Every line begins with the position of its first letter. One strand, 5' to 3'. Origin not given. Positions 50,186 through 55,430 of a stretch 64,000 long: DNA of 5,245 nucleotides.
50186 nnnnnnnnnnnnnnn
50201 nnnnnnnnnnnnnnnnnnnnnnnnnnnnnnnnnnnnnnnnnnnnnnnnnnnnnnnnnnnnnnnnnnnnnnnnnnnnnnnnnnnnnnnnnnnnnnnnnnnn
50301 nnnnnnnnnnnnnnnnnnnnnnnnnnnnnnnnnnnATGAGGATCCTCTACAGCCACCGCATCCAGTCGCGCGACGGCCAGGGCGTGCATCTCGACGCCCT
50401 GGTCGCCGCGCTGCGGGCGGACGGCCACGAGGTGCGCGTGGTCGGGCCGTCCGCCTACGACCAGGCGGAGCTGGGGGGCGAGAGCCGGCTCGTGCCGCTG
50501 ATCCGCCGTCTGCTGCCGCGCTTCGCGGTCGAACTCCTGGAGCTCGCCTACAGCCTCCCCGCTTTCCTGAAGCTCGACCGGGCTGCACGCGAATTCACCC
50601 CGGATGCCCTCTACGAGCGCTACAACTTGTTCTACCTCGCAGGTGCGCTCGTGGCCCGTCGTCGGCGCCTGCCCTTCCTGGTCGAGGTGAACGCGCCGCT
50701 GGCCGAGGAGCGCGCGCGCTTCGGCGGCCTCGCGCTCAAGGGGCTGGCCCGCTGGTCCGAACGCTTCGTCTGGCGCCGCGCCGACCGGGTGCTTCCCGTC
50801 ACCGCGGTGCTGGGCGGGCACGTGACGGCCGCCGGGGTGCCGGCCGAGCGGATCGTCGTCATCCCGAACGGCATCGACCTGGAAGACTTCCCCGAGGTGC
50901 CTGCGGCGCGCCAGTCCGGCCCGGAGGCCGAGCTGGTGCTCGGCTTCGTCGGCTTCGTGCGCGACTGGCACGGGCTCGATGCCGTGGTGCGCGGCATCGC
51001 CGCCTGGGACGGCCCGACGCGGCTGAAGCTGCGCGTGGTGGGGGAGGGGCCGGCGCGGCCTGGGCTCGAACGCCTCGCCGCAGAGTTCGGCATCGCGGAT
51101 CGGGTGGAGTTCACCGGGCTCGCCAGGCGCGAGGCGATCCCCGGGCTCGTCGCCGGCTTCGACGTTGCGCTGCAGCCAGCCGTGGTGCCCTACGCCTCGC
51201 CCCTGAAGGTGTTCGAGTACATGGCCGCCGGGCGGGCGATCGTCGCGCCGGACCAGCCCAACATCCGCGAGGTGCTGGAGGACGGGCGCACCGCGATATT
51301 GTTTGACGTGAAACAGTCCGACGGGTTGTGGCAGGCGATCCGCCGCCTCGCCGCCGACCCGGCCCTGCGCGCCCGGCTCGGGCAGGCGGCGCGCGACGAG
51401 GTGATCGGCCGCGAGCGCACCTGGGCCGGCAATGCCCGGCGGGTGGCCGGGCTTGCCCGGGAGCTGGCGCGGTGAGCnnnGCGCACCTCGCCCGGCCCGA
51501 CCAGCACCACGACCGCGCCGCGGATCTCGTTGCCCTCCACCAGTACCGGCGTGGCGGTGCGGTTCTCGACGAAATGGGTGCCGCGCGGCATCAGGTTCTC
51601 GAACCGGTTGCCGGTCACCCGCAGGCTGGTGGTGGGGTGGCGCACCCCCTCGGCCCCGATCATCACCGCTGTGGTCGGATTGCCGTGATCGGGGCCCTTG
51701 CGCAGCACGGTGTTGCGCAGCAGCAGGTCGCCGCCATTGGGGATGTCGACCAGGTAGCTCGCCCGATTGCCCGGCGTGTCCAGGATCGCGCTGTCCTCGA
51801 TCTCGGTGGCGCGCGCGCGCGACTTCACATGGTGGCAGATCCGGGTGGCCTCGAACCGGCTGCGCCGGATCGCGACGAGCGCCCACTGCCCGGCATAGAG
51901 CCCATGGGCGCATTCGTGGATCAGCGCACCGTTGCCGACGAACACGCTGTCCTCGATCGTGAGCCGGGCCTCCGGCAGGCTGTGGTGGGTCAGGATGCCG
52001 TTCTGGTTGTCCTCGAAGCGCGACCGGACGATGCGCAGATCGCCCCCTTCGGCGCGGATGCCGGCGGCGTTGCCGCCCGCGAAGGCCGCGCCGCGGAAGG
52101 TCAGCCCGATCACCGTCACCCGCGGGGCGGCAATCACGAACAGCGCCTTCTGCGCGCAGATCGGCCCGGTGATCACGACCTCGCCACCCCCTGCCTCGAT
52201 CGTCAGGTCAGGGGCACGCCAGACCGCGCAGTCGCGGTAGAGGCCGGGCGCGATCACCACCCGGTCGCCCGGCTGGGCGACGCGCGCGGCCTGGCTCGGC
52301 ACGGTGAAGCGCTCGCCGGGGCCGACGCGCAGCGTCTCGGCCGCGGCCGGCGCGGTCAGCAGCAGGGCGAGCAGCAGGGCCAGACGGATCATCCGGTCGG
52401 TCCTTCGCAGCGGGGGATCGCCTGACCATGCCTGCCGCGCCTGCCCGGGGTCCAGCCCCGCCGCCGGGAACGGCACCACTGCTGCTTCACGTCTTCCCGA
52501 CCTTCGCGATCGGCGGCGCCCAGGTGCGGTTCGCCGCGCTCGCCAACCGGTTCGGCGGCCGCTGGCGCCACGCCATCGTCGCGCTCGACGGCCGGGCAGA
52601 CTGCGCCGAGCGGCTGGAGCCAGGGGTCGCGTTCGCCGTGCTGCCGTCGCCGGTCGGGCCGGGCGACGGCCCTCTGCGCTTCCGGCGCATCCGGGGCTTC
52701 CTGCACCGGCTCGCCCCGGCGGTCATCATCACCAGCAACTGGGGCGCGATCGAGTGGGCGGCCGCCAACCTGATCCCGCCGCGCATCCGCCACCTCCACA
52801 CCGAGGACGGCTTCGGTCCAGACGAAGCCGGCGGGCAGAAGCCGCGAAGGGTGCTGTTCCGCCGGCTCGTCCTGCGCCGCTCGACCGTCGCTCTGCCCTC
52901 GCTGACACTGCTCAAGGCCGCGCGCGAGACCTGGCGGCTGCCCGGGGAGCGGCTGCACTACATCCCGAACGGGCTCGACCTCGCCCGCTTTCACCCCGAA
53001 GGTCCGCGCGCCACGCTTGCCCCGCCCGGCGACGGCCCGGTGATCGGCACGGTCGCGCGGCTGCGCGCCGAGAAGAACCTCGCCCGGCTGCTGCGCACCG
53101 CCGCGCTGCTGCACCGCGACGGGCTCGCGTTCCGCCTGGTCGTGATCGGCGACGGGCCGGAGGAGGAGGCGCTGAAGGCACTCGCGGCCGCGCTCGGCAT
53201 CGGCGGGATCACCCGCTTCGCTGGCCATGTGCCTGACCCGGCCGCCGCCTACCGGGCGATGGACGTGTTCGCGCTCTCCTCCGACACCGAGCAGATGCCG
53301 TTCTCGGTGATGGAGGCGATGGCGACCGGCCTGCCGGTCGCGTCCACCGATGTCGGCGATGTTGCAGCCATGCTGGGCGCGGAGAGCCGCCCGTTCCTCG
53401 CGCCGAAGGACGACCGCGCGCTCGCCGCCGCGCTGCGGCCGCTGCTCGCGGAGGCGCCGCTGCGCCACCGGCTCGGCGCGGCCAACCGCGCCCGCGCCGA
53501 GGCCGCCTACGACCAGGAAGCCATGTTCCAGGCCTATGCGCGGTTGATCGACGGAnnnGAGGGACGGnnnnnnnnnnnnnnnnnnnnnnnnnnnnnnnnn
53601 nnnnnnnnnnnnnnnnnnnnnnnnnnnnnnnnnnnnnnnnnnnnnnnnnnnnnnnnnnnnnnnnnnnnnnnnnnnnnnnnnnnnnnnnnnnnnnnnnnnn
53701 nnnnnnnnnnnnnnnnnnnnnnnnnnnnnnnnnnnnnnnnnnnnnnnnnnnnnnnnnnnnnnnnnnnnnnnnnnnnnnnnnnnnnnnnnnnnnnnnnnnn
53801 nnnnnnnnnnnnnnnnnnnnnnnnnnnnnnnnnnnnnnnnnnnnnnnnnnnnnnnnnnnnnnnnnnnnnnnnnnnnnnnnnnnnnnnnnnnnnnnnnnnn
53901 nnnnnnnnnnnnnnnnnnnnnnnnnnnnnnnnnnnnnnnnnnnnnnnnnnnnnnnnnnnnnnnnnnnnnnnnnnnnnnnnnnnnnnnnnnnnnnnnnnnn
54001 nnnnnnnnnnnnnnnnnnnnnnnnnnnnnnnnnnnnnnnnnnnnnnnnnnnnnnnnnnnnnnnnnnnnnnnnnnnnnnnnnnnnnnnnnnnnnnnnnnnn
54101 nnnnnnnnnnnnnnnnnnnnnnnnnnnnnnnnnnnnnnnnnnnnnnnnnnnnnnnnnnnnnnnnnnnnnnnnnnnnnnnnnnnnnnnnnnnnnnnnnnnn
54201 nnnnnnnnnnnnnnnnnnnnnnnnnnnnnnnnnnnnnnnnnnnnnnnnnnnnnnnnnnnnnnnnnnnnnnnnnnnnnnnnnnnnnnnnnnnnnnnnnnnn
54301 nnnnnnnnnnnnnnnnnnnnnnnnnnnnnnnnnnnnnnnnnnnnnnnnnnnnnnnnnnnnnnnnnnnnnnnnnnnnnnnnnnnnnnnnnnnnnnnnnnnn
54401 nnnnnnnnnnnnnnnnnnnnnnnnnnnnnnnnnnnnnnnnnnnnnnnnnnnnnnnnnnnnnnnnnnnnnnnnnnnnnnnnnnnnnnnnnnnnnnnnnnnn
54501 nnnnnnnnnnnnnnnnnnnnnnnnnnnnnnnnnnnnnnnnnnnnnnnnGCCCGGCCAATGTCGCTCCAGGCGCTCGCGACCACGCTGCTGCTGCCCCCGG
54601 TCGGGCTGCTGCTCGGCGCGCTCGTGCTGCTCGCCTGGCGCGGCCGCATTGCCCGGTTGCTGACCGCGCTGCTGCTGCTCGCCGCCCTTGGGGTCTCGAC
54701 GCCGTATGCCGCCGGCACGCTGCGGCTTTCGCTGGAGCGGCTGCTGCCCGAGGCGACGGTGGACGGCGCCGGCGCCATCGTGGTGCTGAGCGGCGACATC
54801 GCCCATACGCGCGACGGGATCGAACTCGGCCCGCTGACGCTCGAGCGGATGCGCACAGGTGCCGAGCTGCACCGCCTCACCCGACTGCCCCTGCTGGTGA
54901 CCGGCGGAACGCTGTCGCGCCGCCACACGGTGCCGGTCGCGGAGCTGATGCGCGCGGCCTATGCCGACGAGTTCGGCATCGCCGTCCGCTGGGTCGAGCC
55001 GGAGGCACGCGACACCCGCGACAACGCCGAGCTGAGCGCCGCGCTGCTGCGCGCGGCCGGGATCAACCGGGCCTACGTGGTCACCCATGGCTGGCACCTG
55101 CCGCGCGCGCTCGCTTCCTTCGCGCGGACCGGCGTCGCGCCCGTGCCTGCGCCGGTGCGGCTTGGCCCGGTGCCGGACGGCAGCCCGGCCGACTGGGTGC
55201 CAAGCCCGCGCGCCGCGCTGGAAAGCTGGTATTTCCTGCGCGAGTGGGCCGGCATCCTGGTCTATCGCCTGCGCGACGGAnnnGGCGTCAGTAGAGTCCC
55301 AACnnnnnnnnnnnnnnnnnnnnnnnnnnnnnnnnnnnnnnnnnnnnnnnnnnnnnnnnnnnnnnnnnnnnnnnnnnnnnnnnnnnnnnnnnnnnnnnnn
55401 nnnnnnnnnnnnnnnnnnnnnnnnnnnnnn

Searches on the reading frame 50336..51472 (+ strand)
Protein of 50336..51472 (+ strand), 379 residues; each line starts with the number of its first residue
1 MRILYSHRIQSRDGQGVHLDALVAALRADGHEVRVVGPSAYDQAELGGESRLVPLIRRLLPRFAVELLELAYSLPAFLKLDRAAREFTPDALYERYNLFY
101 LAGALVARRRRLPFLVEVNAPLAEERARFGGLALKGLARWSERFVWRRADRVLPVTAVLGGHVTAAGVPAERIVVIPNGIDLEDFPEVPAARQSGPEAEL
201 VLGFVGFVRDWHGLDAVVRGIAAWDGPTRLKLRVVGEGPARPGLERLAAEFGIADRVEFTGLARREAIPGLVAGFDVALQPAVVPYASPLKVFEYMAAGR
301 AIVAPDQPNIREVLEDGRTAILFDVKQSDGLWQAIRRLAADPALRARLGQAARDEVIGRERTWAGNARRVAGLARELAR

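Call 64: search_protein_families(library=ncbifam, proteins=[window:50336-51472:+], max_evalue=0.000001)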
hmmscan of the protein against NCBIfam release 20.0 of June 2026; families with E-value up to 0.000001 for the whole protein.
window:50336-51472:+ (379 aa): 12 families
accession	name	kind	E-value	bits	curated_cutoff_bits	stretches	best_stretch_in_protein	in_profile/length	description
TIGR04063.1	stp3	hypoth_equivalog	2.3e-32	112.4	442.05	1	80-372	84-390/397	TIGR04063 family PEP-CTERM/XrtA system glycosyltransferase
TIGR03088.1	stp2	hypoth_equivalog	1.8e-18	66.8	409.05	1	166-356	155-353/374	TIGR03088 family PEP-CTERM/XrtA system glycosyltransferase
NF007640.0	PRK10307.1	subfamily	2.3e-17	63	276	1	131-354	154-385/411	WcaI family glycosyltransferase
NF041876.1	EPS_EpsE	equivalog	1.5e-15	57.3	400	1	142-357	155-377/389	exopolysaccharide biosynthesis GT4 family glycosyltransferase EpsE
TIGR03999.1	thiol_BshA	equivalog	4.3e-13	48.9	273.7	1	143-357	139-354/375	N-acetyl-alpha-D-glucosaminyl L-malate synthase BshA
TIGR03449.1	mycothiol_MshA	equivalog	2.7e-12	46.3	462.5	1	163-370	180-396/406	D-inositol-3-phosphate glycosyltransferase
TIGR02149.1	glgA_Coryne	subfamily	6.8e-11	41.9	302.4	1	137-374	133-387/391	glycogen synthase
TIGR04047.1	MSMEG_0565_glyc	hypoth_equivalog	4.9e-09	35.8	259.85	0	245-370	246-367/373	MSMEG_0565 family glycosyltransferase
TIGR04005.1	wcaL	equivalog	9.5e-09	34.6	537.6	1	145-335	171-364/406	colanic acid biosynthesis glycosyltransferase WcaL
NF038229.1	Glyco4_Geo_Pelo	equivalog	9.7e-08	31.4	400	1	170-357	132-317/338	GPMC system family 4 glycosyltransferase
TIGR03087.1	stp1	hypoth_equivalog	2.7e-07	30.1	316.65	1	169-369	194-389/397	TIGR03087 family PEP-CTERM/XrtA system glycosyltransferase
TIGR04007.1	wcaI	equivalog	5.5e-07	28.6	800.45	0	137-277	162-307/407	colanic acid biosynthesis glycosyltransferase WcaI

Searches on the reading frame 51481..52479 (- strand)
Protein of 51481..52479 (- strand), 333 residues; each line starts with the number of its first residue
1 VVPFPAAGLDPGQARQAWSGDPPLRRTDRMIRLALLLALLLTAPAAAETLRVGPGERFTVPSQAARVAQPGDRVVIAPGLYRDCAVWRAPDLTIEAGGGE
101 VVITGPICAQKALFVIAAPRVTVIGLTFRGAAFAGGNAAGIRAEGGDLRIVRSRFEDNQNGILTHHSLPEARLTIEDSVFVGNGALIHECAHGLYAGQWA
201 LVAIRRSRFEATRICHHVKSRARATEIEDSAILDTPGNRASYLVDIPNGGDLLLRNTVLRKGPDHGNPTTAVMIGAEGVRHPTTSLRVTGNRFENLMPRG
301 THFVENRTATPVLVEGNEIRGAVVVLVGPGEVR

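Call 64: search_protein_families(library=ncbifam, proteins=[window:51481-52479:-], max_evalue=0.000001)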
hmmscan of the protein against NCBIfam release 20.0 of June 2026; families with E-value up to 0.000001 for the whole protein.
window:51481-52479:- (333 aa): 1 family
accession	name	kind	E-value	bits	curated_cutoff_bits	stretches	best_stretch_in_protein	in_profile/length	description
TIGR04247.1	NosD_copper_fam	subfamily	5.9e-07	28.4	300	0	63-167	3-105/377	nitrous oxide reductase family maturation protein NosD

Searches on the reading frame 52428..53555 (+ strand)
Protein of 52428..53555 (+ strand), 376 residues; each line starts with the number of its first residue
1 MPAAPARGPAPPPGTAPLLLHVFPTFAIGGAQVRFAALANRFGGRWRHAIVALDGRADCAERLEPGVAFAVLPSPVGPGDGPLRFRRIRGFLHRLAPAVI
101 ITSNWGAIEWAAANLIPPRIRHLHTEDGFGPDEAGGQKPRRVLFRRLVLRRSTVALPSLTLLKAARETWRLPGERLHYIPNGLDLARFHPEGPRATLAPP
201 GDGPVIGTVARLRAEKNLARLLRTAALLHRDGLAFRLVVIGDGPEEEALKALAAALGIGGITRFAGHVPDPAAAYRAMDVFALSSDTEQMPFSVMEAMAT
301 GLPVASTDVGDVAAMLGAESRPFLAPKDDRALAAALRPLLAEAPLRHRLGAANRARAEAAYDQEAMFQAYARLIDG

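Call 64: search_protein_families(library=ncbifam, proteins=[window:52428-53555:+], max_evalue=0.000001)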
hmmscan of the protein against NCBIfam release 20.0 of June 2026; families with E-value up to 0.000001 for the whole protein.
window:52428-53555:+ (376 aa): 21 families
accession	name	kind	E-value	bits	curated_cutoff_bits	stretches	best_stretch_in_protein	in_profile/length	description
TIGR03088.1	stp2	hypoth_equivalog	5.1e-53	180.4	409.05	1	17-374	2-370/374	TIGR03088 family PEP-CTERM/XrtA system glycosyltransferase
NF041876.1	EPS_EpsE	equivalog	8e-25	87.9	400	1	173-364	185-383/389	exopolysaccharide biosynthesis GT4 family glycosyltransferase EpsE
TIGR03999.1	thiol_BshA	equivalog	1.7e-20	73.3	273.7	1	154-373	148-369/375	N-acetyl-alpha-D-glucosaminyl L-malate synthase BshA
NF038229.1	Glyco4_Geo_Pelo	equivalog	7.2e-18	64.7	400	1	155-374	114-333/338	GPMC system family 4 glycosyltransferase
NF047684.1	TeichurnBiosyTuaC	equivalog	1.1e-16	60.8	550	1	167-362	178-374/391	teichuronic acid biosynthesis protein TuaC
TIGR04005.1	wcaL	equivalog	2.7e-15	56.1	537.6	1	148-374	171-403/406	colanic acid biosynthesis glycosyltransferase WcaL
TIGR04063.1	stp3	hypoth_equivalog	1.2e-14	54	442.05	1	171-371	177-389/397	TIGR04063 family PEP-CTERM/XrtA system glycosyltransferase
TIGR03449.1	mycothiol_MshA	equivalog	1.3e-14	54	462.5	1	174-359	188-386/406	D-inositol-3-phosphate glycosyltransferase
NF053787.1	GlcN_PG_synth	equivalog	1.3e-12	47.3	480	1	170-369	160-351/361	N-acetylglucosaminyl phosphatidylglycerol synthase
NF038011.1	PelF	equivalog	2.4e-11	43.4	100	1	174-373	280-488/489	GT4 family glycosyltransferase PelF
TIGR04047.1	MSMEG_0565_glyc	hypoth_equivalog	2.5e-11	43.3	259.85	1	175-365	160-364/373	MSMEG_0565 family glycosyltransferase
NF050056.1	ProtGlycPglH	equivalog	3.8e-09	36.1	600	1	208-374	184-350/354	GalNAc-alpha-(1->4)-GalNAc-alpha-(1->3)-diNAcBac-PP-undecaprenol alpha-1,4-N-acetyl-D-galactosaminyltransferase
NF038295.1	EPS_HpsP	equivalog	6.4e-09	35.3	550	1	180-368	182-378/388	hormogonium polysaccharide biosynthesis glycosyltransferase HpsP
TIGR04348.1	TIGR04348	equivalog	1.6e-08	34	300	1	209-359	143-294/310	selenoneine biosynthesis selenosugar synthase SenB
NF011726.0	PRK15179.1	equivalog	2.9e-08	32.5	733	1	205-326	519-640/694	Vi polysaccharide biosynthesis protein TviE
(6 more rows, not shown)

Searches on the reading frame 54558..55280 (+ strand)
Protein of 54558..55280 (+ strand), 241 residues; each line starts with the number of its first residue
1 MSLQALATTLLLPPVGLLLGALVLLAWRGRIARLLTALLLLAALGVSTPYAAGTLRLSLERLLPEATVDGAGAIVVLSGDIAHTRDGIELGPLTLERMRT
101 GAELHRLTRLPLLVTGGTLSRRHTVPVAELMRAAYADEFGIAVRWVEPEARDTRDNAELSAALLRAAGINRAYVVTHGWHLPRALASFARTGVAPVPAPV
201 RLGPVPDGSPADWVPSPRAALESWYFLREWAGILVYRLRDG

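Call 106: search_protein_families(library=pfam, proteins=[window:54558-55280:+], max_evalue=0.05)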
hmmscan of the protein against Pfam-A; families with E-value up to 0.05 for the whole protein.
window:54558-55280:+ (241 aa): 2 families
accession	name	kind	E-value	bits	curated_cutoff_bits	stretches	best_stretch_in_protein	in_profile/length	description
PF02698.23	DUF218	-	1.6e-26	93.3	27.6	1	73-232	2-133/133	DUF218 domain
PF05231.19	MASE1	-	0.013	15.1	29.8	1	8-80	28-90/299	MASE1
